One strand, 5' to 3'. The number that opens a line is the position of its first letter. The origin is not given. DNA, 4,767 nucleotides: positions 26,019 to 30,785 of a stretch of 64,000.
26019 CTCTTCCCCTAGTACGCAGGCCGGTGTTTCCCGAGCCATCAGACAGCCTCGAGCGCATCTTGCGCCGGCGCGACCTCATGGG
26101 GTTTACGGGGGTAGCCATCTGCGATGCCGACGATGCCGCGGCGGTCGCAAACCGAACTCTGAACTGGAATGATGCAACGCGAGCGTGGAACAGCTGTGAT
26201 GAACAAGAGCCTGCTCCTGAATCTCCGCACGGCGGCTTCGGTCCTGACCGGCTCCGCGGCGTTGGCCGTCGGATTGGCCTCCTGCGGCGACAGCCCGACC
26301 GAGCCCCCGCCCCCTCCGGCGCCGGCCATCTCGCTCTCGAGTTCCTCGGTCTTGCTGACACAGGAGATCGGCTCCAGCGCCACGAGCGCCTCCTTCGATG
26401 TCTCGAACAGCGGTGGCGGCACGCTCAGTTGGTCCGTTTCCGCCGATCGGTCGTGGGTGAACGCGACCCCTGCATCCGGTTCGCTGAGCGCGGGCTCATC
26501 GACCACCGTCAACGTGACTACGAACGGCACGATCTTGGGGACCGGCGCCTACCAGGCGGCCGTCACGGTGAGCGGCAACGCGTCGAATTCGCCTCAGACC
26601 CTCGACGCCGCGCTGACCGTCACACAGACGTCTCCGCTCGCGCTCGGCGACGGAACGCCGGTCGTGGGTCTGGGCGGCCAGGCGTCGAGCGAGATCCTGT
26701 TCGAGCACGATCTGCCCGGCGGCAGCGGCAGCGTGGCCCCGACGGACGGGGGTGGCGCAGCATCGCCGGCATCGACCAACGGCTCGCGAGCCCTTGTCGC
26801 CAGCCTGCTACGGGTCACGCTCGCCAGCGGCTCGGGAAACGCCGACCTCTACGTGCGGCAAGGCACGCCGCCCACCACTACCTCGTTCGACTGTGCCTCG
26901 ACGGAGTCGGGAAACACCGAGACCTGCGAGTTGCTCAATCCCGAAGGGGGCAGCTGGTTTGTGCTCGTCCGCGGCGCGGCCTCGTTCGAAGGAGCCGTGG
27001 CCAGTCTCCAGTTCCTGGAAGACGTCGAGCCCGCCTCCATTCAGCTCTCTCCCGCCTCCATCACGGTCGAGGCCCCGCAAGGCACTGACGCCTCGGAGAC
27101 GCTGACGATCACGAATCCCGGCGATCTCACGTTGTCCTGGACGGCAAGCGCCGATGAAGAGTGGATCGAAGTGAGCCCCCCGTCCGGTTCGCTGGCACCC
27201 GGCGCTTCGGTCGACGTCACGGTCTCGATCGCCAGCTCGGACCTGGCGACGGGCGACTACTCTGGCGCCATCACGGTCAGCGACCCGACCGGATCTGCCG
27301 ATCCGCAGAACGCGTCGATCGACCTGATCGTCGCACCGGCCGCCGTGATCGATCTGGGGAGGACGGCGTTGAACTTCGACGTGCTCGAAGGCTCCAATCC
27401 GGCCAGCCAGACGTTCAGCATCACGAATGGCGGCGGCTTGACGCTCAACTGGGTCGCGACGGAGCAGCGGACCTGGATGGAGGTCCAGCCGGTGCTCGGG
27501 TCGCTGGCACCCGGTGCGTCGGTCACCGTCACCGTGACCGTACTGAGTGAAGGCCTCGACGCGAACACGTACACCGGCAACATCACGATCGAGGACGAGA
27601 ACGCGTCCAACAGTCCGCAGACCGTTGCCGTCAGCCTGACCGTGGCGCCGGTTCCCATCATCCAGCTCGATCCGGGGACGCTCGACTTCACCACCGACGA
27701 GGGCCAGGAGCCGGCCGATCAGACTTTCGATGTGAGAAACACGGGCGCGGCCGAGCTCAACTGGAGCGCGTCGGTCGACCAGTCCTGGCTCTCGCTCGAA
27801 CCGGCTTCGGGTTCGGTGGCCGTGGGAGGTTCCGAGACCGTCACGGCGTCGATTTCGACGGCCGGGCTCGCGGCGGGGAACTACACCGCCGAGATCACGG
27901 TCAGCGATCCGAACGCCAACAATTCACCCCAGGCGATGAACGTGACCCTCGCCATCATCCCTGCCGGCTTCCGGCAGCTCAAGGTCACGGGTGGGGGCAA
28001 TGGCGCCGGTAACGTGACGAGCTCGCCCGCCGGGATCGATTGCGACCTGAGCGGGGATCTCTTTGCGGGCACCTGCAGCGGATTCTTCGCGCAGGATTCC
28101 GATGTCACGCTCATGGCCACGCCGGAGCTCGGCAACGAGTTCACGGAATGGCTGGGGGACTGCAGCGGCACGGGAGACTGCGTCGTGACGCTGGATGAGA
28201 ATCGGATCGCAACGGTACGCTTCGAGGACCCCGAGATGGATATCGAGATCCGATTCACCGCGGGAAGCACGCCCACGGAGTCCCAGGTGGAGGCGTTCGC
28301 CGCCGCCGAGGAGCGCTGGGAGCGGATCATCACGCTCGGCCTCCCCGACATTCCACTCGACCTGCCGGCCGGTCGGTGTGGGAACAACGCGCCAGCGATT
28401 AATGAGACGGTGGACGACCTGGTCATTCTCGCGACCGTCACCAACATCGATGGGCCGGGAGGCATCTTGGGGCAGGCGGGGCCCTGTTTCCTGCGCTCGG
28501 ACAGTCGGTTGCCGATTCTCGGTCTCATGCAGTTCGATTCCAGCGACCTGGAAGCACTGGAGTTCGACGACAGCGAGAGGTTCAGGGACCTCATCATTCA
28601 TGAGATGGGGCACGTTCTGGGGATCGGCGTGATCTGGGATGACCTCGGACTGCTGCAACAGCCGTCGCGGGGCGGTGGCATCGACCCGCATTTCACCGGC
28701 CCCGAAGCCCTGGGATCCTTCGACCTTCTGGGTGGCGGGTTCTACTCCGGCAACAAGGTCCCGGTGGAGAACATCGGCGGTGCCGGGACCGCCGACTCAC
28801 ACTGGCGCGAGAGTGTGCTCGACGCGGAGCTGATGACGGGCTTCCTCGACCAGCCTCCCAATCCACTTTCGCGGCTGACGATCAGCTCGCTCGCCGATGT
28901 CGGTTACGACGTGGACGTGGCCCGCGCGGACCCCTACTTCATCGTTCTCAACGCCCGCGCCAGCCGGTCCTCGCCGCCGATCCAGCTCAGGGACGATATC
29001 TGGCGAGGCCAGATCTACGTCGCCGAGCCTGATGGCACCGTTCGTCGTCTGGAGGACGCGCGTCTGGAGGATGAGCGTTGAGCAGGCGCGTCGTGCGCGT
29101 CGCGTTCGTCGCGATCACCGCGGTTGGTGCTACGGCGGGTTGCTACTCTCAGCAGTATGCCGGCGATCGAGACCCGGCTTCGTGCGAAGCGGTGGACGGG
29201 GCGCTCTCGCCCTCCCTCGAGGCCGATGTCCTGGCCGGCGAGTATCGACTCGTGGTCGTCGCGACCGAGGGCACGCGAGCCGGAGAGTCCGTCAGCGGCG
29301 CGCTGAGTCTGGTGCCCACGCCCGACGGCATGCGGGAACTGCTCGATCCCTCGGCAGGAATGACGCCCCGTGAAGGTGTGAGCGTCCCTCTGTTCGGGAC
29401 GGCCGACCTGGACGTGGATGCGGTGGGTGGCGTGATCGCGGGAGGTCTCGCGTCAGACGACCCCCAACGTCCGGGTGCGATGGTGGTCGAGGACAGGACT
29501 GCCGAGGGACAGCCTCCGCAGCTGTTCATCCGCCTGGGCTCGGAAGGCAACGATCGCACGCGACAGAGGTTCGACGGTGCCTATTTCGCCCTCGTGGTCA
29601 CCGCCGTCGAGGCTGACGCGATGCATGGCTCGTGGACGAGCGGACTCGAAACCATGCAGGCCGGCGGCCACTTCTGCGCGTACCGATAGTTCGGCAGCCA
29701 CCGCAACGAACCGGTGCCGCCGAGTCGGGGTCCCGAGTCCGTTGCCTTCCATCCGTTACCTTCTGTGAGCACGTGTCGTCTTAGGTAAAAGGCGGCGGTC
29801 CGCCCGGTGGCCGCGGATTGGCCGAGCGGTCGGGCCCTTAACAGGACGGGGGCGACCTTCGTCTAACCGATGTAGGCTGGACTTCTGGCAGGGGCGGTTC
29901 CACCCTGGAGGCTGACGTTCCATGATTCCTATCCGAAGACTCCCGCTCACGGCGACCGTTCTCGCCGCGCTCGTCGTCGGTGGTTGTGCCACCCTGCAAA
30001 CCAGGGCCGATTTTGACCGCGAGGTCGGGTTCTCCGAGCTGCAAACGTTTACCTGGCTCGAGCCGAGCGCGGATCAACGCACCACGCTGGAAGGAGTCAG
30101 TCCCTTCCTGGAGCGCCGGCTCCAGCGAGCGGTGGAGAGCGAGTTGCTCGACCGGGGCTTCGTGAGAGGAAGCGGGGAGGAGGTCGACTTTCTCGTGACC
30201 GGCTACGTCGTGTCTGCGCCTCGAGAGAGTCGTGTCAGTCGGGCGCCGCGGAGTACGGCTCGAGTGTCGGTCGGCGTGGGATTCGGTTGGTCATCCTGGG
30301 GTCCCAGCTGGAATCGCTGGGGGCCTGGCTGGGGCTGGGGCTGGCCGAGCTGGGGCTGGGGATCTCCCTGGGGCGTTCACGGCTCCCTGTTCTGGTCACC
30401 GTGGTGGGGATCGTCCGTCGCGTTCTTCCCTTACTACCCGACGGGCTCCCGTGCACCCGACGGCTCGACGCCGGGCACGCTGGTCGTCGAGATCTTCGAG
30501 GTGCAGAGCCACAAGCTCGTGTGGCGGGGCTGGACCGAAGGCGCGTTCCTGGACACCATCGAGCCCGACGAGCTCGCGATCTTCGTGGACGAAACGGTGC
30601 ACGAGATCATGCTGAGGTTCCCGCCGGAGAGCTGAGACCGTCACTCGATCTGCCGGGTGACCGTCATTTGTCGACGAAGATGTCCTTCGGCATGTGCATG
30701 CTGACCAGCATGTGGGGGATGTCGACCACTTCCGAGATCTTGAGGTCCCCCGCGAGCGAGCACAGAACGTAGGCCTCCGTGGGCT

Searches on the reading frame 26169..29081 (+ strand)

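Call 62: search_protein_families(library=pfam, proteins=[window:26169-29081:+], max_evalue=0.00001)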
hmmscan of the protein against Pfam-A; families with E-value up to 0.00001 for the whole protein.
window:26169-29081:+ (970 aa): 11 families
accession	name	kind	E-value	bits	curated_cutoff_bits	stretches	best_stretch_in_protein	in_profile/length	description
PF19190.6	BACON_2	-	2.5e-40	136.7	25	4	291-371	2-82/94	Viral BACON domain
PF22544.2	HYDIN_VesB_CFA65-like_Ig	-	2.5e-28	98.6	25.5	1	496-582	1-88/100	HYDIN/CFA65/VesB-like, Ig-like domain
PF22076.2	Cep192_D6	-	1.9e-20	73.4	35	0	291-370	4-87/101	Cep192 domain 6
PF24507.1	Ig_CFAP65_4th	-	8.1e-12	45.8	27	0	311-353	1-45/76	CFAP65, fourth Ig-like domain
PF04151.21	PPC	-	3e-10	41.3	25.9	1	214-269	15-70/70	Bacterial pre-peptidase C-terminal domain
PF22067.2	Cep192_D3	-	3.2e-10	40.4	27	0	297-358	8-71/99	Cep192 domain 3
PF00635.32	Motile_Sperm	-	2.1e-09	37.6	25.9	0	291-363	2-76/109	MSP (Major sperm protein) domain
PF01457.22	Peptidase_M8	-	5.6e-09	35.7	21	1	750-920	166-332/529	Leishmanolysin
PF21310.3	OCRL-like_ASH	-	9.2e-09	35.9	27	0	398-459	3-71/109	Inositol polyphosphate 5-phosphatase OCRL-like, ASH domain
PF13004.13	BACON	-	3e-07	30.7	25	0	323-376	2-51/61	Putative binding domain, N-terminal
PF07610.17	DUF1573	-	4.7e-07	30.2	26.1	0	500-589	3-91/98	Protein of unknown function (DUF1573)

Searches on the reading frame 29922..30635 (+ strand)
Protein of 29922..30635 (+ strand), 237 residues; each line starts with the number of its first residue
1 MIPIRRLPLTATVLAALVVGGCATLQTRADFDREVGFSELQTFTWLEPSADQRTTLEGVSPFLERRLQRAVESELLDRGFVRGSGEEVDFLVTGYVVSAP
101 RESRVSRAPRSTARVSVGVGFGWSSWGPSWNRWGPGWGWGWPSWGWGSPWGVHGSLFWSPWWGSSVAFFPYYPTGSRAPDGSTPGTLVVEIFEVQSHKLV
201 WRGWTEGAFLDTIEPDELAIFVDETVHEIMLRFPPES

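Call 62: search_protein_families(library=pfam, proteins=[window:29922-30635:+], max_evalue=0.00001)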
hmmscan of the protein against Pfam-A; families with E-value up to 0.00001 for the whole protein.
window:29922-30635:+ (237 aa): 1 family
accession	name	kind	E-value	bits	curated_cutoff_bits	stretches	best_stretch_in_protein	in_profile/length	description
PF13590.11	DUF4136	-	5.4e-24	85.8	32.8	1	29-235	3-152/152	Domain of unknown function (DUF4136)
